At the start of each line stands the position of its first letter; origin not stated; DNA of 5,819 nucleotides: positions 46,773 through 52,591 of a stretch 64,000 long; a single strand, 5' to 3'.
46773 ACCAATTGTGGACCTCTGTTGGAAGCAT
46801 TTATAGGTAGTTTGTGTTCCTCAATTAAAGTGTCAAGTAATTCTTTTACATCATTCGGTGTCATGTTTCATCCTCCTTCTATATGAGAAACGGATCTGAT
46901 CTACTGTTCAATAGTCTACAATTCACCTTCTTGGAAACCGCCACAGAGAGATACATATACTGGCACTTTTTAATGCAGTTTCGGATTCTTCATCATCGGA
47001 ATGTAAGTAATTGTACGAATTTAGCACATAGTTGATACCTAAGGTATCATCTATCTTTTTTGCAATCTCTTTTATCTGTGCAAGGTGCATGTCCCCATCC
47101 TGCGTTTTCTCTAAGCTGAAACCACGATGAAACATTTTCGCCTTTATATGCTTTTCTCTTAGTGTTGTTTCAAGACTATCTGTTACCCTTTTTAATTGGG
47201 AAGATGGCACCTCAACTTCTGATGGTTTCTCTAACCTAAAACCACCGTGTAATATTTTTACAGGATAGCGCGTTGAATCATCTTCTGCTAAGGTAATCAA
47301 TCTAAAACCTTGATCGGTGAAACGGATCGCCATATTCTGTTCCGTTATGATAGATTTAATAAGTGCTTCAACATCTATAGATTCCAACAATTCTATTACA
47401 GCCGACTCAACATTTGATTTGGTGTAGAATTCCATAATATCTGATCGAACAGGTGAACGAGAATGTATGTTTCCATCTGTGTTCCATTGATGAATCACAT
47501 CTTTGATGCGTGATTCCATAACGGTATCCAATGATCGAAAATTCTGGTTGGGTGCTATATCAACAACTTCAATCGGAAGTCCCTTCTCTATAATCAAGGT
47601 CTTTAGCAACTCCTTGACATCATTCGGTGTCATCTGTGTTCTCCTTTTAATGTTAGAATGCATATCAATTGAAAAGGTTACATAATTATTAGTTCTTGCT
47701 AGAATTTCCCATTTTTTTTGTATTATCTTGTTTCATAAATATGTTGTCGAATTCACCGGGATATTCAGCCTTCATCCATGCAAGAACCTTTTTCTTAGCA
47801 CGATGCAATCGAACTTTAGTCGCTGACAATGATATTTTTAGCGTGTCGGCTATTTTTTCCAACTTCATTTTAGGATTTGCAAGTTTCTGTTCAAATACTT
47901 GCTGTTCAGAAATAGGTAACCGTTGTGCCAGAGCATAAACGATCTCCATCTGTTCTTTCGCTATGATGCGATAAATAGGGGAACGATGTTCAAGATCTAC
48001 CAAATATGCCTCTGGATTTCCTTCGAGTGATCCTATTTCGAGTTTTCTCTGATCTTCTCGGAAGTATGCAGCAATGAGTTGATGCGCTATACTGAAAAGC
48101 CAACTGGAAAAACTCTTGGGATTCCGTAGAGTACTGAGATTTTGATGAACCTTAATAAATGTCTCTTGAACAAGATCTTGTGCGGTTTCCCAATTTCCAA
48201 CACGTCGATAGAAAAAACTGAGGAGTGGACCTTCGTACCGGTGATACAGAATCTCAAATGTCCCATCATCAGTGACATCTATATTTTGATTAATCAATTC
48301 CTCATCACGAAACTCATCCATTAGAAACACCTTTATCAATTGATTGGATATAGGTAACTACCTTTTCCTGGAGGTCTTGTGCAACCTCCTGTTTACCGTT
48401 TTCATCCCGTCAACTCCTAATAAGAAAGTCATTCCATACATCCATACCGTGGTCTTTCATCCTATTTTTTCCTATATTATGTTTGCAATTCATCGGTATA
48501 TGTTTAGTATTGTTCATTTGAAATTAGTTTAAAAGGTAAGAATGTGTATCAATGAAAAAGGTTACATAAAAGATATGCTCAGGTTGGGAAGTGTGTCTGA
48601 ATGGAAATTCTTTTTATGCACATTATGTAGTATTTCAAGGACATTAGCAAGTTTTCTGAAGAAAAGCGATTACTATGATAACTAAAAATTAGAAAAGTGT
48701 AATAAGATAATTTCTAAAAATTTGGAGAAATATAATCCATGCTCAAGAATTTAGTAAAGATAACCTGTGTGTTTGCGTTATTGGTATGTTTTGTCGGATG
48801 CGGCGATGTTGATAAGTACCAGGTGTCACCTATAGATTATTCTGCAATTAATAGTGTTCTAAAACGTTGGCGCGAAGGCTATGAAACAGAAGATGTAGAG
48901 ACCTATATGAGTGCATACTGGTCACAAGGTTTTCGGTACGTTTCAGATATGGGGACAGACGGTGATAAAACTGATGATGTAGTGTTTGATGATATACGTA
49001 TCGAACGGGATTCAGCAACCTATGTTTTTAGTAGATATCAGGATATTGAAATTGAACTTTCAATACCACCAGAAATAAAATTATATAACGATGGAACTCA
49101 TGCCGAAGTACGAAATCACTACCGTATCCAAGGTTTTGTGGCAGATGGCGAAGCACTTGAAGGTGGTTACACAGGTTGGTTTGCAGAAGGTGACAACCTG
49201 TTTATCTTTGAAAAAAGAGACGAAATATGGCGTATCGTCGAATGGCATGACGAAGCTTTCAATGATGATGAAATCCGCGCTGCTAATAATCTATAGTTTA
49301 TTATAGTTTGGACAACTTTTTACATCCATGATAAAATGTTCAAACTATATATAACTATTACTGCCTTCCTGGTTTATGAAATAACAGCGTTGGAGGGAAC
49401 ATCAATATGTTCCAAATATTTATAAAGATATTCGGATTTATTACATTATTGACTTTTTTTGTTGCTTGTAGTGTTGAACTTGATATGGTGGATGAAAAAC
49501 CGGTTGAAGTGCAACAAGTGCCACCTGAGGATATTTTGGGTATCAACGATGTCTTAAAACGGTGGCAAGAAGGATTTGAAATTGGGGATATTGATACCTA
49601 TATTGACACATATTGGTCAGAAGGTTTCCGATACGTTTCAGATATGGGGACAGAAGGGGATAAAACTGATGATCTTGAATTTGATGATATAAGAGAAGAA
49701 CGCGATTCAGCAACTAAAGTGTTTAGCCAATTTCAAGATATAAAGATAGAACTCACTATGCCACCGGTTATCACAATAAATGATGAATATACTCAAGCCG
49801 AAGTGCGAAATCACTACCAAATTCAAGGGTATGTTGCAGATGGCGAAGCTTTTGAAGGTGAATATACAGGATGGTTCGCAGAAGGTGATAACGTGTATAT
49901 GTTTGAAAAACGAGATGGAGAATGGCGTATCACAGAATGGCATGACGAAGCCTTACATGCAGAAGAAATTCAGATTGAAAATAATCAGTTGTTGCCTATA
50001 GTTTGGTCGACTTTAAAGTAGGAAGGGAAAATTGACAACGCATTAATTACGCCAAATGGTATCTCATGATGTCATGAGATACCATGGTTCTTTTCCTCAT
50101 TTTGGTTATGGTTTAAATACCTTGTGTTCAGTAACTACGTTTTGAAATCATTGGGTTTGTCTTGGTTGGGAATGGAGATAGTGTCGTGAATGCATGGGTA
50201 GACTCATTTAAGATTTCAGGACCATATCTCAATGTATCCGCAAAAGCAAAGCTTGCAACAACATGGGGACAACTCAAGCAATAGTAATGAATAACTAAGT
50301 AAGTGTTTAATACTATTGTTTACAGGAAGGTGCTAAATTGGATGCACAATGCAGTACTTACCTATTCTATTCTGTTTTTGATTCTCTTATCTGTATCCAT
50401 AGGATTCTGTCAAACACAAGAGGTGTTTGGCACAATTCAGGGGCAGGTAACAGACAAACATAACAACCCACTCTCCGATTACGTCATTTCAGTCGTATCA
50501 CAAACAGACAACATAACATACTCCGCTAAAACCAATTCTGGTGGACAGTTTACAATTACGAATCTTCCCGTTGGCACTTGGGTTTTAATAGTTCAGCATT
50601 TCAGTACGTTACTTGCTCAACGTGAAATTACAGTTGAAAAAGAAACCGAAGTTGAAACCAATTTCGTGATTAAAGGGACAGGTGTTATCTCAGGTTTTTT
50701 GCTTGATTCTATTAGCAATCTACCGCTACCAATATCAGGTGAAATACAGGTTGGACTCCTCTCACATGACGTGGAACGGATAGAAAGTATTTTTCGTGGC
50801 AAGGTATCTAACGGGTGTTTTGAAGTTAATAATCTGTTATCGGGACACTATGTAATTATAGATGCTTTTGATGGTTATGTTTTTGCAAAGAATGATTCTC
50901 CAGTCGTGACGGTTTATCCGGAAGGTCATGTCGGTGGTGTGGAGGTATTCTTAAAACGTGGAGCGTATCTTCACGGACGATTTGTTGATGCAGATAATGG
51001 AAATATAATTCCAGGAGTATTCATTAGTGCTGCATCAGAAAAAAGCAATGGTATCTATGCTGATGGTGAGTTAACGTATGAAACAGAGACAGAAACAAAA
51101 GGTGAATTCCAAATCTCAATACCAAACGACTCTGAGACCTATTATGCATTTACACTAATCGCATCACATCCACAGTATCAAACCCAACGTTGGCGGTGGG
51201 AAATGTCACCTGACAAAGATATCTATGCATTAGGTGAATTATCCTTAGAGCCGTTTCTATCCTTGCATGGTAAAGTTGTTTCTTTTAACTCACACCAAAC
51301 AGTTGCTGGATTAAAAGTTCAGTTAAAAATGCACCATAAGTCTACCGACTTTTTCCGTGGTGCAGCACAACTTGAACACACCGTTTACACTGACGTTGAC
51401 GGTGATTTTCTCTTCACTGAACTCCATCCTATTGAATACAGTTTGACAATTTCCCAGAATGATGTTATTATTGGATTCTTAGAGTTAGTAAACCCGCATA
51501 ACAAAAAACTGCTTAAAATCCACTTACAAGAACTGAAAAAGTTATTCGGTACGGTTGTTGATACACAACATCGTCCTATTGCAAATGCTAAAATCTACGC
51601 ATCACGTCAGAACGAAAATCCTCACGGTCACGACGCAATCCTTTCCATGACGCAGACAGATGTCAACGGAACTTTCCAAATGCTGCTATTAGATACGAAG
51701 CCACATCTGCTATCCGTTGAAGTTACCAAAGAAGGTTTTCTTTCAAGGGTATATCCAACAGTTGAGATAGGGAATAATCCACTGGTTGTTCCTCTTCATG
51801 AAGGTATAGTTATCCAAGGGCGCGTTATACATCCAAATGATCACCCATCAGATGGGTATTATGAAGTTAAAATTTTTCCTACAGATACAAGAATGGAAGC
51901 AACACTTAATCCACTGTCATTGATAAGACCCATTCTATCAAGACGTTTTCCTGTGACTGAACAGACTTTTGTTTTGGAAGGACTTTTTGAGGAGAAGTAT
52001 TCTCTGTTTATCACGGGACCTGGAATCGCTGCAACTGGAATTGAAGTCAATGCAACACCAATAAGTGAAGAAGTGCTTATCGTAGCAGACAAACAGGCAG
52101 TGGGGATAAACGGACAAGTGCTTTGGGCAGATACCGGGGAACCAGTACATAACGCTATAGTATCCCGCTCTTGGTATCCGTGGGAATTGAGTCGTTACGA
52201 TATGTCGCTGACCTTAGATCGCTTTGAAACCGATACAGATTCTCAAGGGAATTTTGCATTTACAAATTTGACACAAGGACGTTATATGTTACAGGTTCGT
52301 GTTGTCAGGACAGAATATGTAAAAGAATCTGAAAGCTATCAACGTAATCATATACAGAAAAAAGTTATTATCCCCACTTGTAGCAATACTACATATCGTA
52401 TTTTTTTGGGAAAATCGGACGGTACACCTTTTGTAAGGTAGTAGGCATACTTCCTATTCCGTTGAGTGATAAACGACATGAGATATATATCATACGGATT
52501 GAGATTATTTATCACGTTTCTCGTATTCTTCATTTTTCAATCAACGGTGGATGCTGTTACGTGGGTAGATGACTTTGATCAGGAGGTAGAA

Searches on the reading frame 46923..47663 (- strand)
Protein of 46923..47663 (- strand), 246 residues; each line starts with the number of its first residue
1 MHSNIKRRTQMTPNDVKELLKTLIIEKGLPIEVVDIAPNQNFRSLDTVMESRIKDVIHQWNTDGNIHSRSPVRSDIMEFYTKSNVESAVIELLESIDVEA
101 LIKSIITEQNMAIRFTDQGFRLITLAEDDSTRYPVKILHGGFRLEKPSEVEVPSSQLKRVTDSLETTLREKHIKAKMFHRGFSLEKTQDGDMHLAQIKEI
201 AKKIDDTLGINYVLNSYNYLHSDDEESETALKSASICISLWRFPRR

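Call 10: search_protein_families(library=pfam, proteins=[window:46923-47663:-], max_evalue=0.01)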
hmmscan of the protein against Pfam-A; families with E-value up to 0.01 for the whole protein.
window:46923-47663:- (246 aa): 0 families

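Call 36: search_protein_families(library=ncbifam, proteins=[window:46923-47663:-], max_evalue=0.001)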
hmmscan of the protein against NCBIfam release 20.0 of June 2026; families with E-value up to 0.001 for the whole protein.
window:46923-47663:- (246 aa): 0 families

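Call 70: search_solved_structures(query=window:46923-47633:-, max_evalue=1)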
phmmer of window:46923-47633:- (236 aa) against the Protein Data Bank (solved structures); distinct sequences matched with E-value up to 1: 1.
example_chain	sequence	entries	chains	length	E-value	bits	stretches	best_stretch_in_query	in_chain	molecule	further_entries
9if7_SQ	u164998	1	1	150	0.57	13.2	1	111-188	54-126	Zinc knuckle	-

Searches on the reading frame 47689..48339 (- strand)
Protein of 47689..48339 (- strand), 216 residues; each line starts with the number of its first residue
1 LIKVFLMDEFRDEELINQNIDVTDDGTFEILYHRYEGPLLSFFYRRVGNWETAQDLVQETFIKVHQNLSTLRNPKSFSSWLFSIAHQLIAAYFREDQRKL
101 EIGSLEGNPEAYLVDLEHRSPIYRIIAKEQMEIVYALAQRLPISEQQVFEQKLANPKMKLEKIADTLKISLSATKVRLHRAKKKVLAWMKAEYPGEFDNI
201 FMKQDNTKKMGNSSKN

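Call 10: search_protein_families(library=pfam, proteins=[window:47689-48339:-], max_evalue=0.01)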
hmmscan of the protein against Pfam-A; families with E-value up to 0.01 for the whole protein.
window:47689-48339:- (216 aa): 3 families
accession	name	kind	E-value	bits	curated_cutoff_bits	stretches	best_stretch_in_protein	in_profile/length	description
PF04542.20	Sigma70_r2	-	6.6e-17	61.5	24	1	31-98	1-70/71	Sigma-70 region 2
PF08281.18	Sigma70_r4_2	-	0.00029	20.9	25.7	1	133-184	3-53/54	Sigma-70, region 4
PF04545.22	Sigma70_r4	-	0.0014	18.5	24.1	1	140-184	4-47/50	Sigma-70, region 4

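Call 36: search_protein_families(library=ncbifam, proteins=[window:47689-48339:-], max_evalue=0.001)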
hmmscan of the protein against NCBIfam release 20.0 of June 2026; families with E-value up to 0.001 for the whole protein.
window:47689-48339:- (216 aa): 76 families (the best 25 are shown)
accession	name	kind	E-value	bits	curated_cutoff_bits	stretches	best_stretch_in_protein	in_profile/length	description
TIGR02985.1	Sig70_bacteroi1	subfamily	2.8e-23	82.9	126.4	1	27-184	2-157/162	RNA polymerase sigma-70 factor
NF007215.0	PRK09637.1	equivalog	5.1e-21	75.5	212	1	30-187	5-152/181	RNA polymerase sigma factor SigZ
TIGR02937.1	sigma70-ECF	superfamily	3.4e-20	72.3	42.9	1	28-186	3-162/165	sigma-70 family RNA polymerase sigma factor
NF009166.1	PRK12513.1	equivalog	5.3e-20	71.9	206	1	9-187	6-184/193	RNA polymerase sigma factor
NF058625.1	sigma_PG0214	equivalog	1.9e-19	70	130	1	27-190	5-162/170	GFO_1088 family ECF-type sigma factor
TIGR02950.1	SigM_subfam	subfamily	5.7e-19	68.5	147.95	1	28-185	2-154/159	RNA polymerase sigma factor, SigM family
TIGR02959.1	SigZ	equivalog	6.2e-18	65.2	168.65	1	33-185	2-144/170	RNA polymerase sigma factor SigZ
TIGR02952.1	Sig70_famx2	equivalog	1.2e-17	64.3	206.45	1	23-185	8-166/170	ECF subfamily RNA polymerase sigma factor, BldN family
NF009171.0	PRK12518.1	equivalog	1.7e-17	63.8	208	1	11-191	13-186/191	RNA polymerase sigma factor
NF007220.0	PRK09639.1-5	equivalog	5.6e-16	58.8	260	1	26-192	3-167/181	RNA polymerase sigma factor SigX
TIGR02989.1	Sig-70_gvs1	subfamily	7.9e-16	58.4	124.55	1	28-185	3-154/158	RNA polymerase sigma-70 factor, Rhodopirellula/Verrucomicrobium family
NF007223.0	PRK09641.1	equivalog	3.7e-15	56.3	209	1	19-184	11-179/187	RNA polymerase sigma factor SigW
NF008888.0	PRK11922.1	equivalog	2.5e-14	53.5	204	1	11-187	16-194/231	RNA polymerase sigma factor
NF007222.0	PRK09640.1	equivalog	2.6e-14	53.2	194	1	7-185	5-178/188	RNA polymerase sigma factor SigX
TIGR02948.1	SigW_bacill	equivalog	5.2e-14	52.7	243.1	1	18-184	10-179/187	RNA polymerase sigma factor SigW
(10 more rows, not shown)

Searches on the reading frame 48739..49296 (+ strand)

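Call 10: search_protein_families(library=pfam, proteins=[window:48739-49296:+], max_evalue=0.01)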
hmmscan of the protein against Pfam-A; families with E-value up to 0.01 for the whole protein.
window:48739-49296:+ (185 aa): 1 family
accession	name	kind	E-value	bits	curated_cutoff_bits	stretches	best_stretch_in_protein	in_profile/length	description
PF13474.12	SnoaL_3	-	0.0069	17.2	22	0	37-170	1-115/121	SnoaL-like domain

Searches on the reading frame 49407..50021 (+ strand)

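Call 10: search_protein_families(library=pfam, proteins=[window:49407-50021:+], max_evalue=0.01)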
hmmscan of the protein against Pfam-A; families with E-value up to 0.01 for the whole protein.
window:49407-50021:+ (204 aa): 3 families
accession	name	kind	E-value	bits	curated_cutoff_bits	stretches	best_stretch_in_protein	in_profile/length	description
PF13474.12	SnoaL_3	-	1.2e-05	26.1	22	1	46-179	1-115/121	SnoaL-like domain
PF13577.12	SnoaL_4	-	4.3e-05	24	24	1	41-179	4-126/126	SnoaL-like domain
PF14534.12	DUF4440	-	0.00083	20.2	25.2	1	48-175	3-107/107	Domain of unknown function (DUF4440)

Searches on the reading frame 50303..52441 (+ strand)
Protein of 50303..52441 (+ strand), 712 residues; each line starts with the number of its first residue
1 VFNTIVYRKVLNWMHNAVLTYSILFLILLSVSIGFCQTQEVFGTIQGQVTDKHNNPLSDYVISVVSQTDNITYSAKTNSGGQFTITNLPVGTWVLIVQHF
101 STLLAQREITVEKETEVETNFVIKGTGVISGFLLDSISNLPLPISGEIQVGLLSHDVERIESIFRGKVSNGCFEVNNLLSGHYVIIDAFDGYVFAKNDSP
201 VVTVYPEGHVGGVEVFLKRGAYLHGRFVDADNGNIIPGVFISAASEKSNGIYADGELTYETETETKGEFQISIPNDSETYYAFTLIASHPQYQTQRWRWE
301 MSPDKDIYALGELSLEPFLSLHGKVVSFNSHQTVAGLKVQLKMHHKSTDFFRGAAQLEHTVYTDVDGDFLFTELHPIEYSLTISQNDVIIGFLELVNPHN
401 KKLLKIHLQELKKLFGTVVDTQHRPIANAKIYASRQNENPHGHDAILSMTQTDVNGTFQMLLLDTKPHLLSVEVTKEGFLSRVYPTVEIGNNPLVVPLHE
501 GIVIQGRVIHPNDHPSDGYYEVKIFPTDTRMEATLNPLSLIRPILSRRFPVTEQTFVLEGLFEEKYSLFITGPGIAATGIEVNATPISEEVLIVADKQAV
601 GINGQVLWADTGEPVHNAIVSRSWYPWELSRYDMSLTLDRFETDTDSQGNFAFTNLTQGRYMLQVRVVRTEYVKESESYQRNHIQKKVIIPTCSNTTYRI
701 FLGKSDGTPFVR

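Call 10: search_protein_families(library=pfam, proteins=[window:50303-52441:+], max_evalue=0.01)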
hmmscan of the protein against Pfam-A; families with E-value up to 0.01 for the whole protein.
window:50303-52441:+ (712 aa): 17 families
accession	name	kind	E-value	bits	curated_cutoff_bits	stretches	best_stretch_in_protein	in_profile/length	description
PF13620.12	CarboxypepD_reg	-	2.7e-46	156.2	32.3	5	44-122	1-80/82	Carboxypeptidase regulatory-like domain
PF13715.12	CarbopepD_reg_2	-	8.7e-24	83.8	32.2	2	45-124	1-77/88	CarboxypepD_reg-like domain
PF17802.7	SpaA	-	3.2e-11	43.7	23.1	1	44-95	2-56/91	Prealbumin-like fold domain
PF09430.16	EMC7_beta-sandw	-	4.1e-11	43.6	26.6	1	54-118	4-66/122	ER membrane protein complex subunit 7, beta-sandwich domain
PF17210.9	SdrD_B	-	1.7e-10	41.5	29.7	1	642-672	41-70/112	SdrD B-like domain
PF02369.22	Big_1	-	5.3e-09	36.5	34.9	0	44-86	20-65/93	Bacterial Ig-like domain (group 1)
PF14686.12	fn3_3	-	5.4e-09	36.1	24.4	0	61-97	15-51/75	Polysaccharide lyase family 4, domain II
PF20598.4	DUF6795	-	2.7e-08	34.5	27.4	0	603-658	2-48/103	Domain of unknown function (DUF6795)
PF23193.1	NOMO_3rd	-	9.9e-08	32.5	27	0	57-102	44-89/120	NOMO third transthyretin-like domain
PF10670.15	DUF4198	-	1e-06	29.5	34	0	612-667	157-207/209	Domain of unknown function (DUF4198)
PF07495.19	Y_Y_Y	-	1.3e-06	28.6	26.6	1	644-684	23-62/65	Y_Y_Y domain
PF00775.27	Dioxygenase_C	-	1.1e-05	25.4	27.3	0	44-79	31-66/182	Dioxygenase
PF24421.1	Ig_J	-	1.4e-05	25.6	29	0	642-671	59-88/104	Tip attachment protein J, Ig-like domain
PF01060.29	TTR-52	-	3.2e-05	24.9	24.9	0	424-460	9-43/79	Transthyretin-like family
PF19077.6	Big_13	-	0.0064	17.4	27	0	61-98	40-82/102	Bacterial Ig-like domain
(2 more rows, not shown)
